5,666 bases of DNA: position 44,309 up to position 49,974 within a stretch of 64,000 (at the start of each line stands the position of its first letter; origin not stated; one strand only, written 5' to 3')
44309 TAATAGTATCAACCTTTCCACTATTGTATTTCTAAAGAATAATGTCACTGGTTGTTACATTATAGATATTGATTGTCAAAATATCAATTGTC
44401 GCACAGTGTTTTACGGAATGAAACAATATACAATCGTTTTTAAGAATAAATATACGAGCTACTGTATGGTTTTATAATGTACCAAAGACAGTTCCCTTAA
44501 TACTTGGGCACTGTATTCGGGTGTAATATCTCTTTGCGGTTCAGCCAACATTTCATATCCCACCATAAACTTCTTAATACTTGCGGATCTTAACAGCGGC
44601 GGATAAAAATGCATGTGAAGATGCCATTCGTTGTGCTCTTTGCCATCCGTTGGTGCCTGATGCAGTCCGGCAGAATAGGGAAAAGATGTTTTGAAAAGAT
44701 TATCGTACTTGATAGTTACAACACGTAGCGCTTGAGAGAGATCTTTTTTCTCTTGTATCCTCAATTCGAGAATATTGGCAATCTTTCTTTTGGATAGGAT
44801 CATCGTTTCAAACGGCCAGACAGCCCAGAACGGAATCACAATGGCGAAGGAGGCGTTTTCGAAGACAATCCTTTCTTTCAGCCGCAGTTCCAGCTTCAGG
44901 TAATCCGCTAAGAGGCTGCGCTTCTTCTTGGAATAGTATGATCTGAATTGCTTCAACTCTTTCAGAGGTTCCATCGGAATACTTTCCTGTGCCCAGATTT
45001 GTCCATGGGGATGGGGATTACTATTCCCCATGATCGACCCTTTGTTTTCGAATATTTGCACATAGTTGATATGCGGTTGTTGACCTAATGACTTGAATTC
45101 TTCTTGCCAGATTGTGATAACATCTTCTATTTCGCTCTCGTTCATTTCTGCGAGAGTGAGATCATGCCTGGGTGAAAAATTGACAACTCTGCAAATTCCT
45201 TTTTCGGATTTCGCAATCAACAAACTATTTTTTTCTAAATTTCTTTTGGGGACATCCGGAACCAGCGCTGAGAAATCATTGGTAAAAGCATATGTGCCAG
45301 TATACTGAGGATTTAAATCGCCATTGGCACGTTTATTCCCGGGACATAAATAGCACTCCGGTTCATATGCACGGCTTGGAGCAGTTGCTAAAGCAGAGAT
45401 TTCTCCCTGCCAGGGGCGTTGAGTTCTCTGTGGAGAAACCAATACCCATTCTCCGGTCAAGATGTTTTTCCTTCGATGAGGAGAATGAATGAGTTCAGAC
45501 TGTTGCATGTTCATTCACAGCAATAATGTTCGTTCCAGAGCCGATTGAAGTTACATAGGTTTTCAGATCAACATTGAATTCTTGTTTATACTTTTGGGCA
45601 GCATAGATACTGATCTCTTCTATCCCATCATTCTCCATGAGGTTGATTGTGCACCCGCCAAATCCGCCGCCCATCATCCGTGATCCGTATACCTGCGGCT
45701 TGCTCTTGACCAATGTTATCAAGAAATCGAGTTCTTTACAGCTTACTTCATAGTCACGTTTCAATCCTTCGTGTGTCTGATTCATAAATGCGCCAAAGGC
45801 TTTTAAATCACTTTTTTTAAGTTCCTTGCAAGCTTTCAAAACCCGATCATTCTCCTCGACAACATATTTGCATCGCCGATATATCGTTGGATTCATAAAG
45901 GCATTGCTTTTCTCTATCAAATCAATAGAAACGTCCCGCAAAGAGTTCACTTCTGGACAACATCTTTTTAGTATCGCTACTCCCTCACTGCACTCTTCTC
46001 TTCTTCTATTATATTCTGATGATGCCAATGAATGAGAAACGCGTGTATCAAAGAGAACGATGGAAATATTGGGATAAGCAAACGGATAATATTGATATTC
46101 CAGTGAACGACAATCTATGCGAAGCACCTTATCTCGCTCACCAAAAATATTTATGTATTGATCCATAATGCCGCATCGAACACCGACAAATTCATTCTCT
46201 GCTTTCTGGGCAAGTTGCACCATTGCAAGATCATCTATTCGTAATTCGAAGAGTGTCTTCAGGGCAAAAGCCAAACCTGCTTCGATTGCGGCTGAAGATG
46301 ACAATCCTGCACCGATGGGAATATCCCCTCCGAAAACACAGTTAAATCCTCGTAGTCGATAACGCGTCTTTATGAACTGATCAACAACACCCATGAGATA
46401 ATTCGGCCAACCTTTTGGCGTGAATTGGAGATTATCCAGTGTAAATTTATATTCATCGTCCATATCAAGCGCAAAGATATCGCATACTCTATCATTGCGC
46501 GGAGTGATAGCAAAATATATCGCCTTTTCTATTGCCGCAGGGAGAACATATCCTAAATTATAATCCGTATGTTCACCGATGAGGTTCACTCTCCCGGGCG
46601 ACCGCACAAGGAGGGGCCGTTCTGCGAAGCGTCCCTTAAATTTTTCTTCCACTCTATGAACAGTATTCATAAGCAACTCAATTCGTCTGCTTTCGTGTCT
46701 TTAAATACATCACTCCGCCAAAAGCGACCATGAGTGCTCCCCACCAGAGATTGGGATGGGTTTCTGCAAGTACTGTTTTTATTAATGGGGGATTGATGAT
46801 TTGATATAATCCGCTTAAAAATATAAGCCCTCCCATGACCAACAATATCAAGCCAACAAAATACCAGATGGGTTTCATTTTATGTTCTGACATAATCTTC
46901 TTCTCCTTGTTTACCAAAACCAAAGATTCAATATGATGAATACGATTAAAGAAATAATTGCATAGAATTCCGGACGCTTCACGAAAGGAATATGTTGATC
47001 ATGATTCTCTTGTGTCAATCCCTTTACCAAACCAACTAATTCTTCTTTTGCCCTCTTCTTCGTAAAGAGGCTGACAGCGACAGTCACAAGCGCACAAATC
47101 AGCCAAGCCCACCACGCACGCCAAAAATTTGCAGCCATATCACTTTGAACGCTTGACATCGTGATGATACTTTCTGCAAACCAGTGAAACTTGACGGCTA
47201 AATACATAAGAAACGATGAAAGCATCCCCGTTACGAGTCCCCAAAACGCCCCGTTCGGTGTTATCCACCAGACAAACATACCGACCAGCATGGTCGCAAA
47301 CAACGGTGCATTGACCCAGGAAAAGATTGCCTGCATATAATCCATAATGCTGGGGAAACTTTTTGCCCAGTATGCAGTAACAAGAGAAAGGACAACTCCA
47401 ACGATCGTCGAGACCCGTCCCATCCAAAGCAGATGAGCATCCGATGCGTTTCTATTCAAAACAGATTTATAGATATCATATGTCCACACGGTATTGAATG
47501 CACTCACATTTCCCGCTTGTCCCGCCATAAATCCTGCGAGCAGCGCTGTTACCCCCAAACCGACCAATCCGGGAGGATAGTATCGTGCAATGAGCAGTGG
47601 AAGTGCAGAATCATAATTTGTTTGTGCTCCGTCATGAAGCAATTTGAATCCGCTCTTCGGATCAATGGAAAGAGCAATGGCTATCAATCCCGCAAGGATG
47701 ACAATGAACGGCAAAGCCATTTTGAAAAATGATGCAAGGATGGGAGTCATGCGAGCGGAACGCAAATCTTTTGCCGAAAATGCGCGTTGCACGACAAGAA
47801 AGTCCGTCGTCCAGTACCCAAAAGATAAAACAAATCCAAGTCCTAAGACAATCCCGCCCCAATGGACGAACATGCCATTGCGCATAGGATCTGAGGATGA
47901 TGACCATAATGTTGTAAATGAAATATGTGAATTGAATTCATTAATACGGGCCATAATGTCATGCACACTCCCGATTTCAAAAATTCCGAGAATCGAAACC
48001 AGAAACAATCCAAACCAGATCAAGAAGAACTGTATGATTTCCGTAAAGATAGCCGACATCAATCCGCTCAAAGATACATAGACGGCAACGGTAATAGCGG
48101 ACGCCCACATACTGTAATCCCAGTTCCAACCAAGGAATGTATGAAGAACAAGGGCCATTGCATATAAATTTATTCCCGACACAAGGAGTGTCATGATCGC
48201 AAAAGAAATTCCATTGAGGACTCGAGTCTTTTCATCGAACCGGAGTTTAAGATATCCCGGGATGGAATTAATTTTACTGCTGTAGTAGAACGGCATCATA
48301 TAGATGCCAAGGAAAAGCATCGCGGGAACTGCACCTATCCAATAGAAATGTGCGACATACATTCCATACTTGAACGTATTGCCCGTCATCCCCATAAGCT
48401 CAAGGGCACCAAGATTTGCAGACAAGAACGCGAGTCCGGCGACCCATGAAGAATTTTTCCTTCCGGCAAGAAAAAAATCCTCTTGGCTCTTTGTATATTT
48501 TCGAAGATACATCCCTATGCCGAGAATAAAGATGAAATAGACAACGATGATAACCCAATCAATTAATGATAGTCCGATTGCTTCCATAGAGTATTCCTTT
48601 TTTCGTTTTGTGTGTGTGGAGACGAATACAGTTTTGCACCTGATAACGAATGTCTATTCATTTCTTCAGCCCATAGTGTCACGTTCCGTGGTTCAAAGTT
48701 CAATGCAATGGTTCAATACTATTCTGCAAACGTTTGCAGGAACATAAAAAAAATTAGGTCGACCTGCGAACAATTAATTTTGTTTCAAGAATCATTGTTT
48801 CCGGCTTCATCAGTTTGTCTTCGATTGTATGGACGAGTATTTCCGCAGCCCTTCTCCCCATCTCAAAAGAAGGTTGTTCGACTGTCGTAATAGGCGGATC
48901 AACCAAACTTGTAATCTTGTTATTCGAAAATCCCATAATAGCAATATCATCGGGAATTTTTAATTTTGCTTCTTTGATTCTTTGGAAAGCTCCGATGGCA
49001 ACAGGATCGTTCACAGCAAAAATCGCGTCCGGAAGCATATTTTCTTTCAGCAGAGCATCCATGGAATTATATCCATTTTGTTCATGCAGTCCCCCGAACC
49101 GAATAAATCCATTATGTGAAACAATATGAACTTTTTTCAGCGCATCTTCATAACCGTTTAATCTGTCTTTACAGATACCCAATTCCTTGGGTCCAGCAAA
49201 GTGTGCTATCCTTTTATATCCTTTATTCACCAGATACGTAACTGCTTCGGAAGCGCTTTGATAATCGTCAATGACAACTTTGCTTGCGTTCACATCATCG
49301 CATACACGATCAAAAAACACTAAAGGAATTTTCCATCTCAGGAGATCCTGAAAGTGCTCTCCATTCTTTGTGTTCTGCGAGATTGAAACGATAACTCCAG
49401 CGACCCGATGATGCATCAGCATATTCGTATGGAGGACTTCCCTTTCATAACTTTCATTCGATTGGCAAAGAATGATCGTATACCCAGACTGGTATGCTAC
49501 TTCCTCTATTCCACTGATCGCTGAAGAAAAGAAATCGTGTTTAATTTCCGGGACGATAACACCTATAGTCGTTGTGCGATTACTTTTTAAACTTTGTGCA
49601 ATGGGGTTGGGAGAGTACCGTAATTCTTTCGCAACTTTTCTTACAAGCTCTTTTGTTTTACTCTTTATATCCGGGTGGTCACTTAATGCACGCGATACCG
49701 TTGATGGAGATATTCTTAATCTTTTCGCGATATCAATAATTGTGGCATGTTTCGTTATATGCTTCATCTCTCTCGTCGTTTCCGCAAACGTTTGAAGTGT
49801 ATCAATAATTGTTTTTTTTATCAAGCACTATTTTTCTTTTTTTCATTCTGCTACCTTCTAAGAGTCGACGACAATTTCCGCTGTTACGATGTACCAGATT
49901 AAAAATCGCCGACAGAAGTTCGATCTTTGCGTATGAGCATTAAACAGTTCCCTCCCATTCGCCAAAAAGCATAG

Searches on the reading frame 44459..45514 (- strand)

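Call 39: search_protein_families(library=pfam, proteins=[window:44459-45514:-])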
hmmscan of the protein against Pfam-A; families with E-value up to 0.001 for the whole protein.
window:44459-45514:- (351 aa): 2 families
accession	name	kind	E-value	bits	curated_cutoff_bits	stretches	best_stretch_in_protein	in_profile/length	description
PF02744.22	GalP_UDP_tr_C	-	2.6e-62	209.9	29.2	1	186-349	1-163/165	Galactose-1-phosphate uridyl transferase, C-terminal domain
PF01087.27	GalP_UDP_transf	-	2.4e-60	204.6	22.1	1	5-180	5-184/184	Galactose-1-phosphate uridyl transferase, N-terminal domain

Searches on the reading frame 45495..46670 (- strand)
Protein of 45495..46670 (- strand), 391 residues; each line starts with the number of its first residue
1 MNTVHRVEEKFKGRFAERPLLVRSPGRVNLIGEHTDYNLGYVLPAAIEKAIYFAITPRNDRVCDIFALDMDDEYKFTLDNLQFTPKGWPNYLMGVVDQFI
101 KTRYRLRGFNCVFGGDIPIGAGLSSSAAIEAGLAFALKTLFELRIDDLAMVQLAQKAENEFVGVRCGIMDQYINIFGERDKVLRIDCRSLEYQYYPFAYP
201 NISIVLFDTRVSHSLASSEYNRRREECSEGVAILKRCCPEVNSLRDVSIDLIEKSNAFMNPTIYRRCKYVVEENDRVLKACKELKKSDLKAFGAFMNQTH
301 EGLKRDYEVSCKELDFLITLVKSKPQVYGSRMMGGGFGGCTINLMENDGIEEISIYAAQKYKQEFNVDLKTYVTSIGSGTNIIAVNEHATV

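Call 21: find_homologous_proteins(query=window:45495-46670:-)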
Query window:45495-46670:- (391 aa): 8000 proteins with E <= 0.001 among 8000 candidates; the best 120 are listed.
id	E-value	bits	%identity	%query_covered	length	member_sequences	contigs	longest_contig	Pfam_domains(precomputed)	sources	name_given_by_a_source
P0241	5.8e-245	830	100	93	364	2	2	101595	PF10509.16,PF00288.33,PF08544.19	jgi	jgi:galactokinase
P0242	2.1e-236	802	87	100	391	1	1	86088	PF10509.16,PF00288.33,PF08544.19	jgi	jgi:galactokinase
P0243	1.0e-231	787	86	100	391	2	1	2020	PF10509.16,PF00288.33,PF08544.19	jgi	jgi:galactokinase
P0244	6.7e-228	774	85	100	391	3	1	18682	PF10509.16,PF00288.33,PF08544.19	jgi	jgi:galactokinase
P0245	2.8e-222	756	83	100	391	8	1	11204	PF10509.16,PF00288.33,PF08544.19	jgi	jgi:galactokinase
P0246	5.9e-218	741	81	100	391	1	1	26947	PF10509.16,PF00288.33,PF08544.19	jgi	jgi:galactokinase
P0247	1.1e-216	737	81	100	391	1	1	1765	PF10509.16,PF00288.33,PF08544.19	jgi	jgi:galactokinase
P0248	1.8e-213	727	79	100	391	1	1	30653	PF10509.16,PF00288.33,PF08544.19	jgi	jgi:galactokinase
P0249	1.6e-208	710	78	100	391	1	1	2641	PF10509.16,PF00288.33,PF08544.19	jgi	jgi:galactokinase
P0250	8.1e-208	708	78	100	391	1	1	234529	PF10509.16,PF00288.33,PF08544.19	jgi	jgi:galactokinase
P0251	1.6e-207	707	85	93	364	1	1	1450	PF10509.16,PF00288.33,PF08544.19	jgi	-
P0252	5.5e-206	702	78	100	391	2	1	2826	PF10509.16,PF00288.33,PF08544.19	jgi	jgi:galactokinase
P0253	2.4e-205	700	77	99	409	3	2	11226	PF10509.16,PF00288.33,PF08544.19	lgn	-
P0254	1.1e-202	691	75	99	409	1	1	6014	PF10509.16,PF00288.33,PF08544.19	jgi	jgi:galactokinase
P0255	1.1e-201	688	75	100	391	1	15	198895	PF10509.16,PF00288.33,PF08544.19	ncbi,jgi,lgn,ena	jgi:galactokinase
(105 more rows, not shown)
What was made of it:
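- On Horizontally transferred gene (any age): The host is Ignavibacteria-type by galK (call 21).
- Host lineage: galK homologues fall smoothly from 87% to 64% identity and are all named Ignavibacteriales, Ignavibacteriaceae, Melioribacter or Bacteroidota MAG (call 21).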

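Call 46: find_encoding_contigs(protein=P0242, flank=10000, max_places=2)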
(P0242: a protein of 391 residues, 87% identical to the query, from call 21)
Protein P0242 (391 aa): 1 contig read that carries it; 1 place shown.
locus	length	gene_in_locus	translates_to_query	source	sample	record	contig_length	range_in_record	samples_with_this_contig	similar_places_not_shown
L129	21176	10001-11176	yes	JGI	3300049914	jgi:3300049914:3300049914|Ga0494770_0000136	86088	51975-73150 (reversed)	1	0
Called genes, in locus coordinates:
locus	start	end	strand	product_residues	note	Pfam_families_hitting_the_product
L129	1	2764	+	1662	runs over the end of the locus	PF05170:AsmA, PF05359:DUF748, PF13116:YhdP, PF27051:TamB_N, PF04357:TamB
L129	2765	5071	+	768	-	PF07244:POTRA (faint), PF01103:Omp85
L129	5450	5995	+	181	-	PF00080:Sod_Cu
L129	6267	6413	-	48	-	-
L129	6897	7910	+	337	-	PF00356:LacI, PF13412:HTH_24 (faint), PF00532:Peripla_BP_1, PF13407:Peripla_BP_4, PF13377:Peripla_BP_3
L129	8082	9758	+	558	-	PF00474:SSF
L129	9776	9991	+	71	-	-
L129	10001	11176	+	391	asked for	PF10509:GalKase_gal_bdg, PF00288:GHMP_kinases_N, PF08544:GHMP_kinases_C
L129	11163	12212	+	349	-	PF01087:GalP_UDP_transf, PF02744:GalP_UDP_tr_C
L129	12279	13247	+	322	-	PF01263:Aldose_epim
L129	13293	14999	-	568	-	PF00128:Alpha-amylase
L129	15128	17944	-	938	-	PF13802:Gal_mutarotas_2, PF01055:Glyco_hydro_31_2nd, PF21365:Glyco_hydro_31_3rd, PF07691:PA14, PF21365:Glyco_hydro_31_3rd, PF17137:DUF5110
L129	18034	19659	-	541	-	PF00474:SSF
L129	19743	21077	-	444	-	PF01261:AP_endonuc_2 (weak), PF27526:XylA2_C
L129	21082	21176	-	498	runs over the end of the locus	PF00370:FGGY_N, PF02782:FGGY_C (weak)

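Call 47: find_encoding_contigs(protein=P0250, flank=10000, max_places=2)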
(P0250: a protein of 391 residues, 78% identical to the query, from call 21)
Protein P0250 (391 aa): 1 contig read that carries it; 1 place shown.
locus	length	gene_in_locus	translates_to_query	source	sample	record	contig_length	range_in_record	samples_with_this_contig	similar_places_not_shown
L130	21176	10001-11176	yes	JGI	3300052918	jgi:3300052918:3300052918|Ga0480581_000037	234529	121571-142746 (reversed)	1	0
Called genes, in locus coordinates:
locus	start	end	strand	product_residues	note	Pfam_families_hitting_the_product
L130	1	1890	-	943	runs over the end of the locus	PF13620:CarboxypepD_reg (weak), PF13715:CarbopepD_reg_2 (weak), PF14905:OMP_b-brl_3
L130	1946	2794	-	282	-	-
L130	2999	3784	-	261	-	PF12679:ABC2_membrane_2 (weak), PF12698:ABC2_membrane_3, PF01061:ABC2_membrane, PF12730:ABC2_membrane_4 (weak)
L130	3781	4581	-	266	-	PF00005:ABC_tran, PF13304:AAA_21 (faint)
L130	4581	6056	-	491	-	PF04389:Peptidase_M28, PF01546:Peptidase_M20 (weak)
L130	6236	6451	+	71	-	-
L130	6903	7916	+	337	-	PF00356:LacI, PF00532:Peripla_BP_1, PF13407:Peripla_BP_4, PF13377:Peripla_BP_3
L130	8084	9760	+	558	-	PF00474:SSF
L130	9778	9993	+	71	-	-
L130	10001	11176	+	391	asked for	PF10509:GalKase_gal_bdg, PF00288:GHMP_kinases_N, PF08544:GHMP_kinases_C (weak)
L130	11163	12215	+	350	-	PF01087:GalP_UDP_transf, PF02744:GalP_UDP_tr_C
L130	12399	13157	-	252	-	-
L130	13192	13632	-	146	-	-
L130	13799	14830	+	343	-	PF00248:Aldo_ket_red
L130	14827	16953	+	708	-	PF00933:Glyco_hydro_3, PF01915:Glyco_hydro_3_C, PF14310:Fn3-like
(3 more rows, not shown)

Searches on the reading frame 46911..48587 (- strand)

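Call 6: search_protein_families(library=pfam, proteins=[window:46911-48587:-])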
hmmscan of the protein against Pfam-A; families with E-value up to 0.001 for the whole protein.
window:46911-48587:- (558 aa): 1 family
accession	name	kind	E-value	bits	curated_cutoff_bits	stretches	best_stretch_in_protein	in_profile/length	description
PF00474.23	SSF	-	1.9e-49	169.1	22.8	1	38-454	1-406/406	Sodium:solute symporter family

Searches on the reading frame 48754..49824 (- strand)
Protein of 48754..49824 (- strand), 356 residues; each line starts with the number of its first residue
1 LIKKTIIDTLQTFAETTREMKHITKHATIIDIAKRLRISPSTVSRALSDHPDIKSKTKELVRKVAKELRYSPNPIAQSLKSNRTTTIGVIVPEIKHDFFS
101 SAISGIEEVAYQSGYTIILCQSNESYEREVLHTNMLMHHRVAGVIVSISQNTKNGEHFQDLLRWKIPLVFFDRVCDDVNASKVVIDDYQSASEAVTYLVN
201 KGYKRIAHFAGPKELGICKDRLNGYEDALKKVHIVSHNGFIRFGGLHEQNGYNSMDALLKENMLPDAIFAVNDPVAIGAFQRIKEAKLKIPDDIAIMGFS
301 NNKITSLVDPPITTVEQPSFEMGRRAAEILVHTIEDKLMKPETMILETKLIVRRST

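Call 6: search_protein_families(library=pfam, proteins=[window:48754-49824:-])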
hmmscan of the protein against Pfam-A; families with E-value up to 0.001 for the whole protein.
window:48754-49824:- (356 aa): 4 families
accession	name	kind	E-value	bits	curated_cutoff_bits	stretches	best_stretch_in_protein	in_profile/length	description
PF13377.12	Peripla_BP_3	-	2.7e-34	119.1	26.5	1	195-356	1-167/167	Periplasmic binding protein-like domain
PF00532.27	Peripla_BP_1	-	5.8e-31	108.4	22.2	1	85-345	2-272/281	Periplasmic binding proteins and sugar binding domain of LacI family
PF13407.12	Peripla_BP_4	-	2.2e-19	70.4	35.1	1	87-334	1-254/258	Periplasmic binding protein domain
PF00356.27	LacI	-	4.6e-12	46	27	1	28-73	1-46/46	Bacterial regulatory proteins, lacI family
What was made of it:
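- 48754..49824 (-): LacI-family regulator. It is the last gene of the minus-strand galactose/glycan-utilisation cluster and the left neighbour of the block. Pfam LacI plus Peripla_BP_1/3/4 (call 6).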
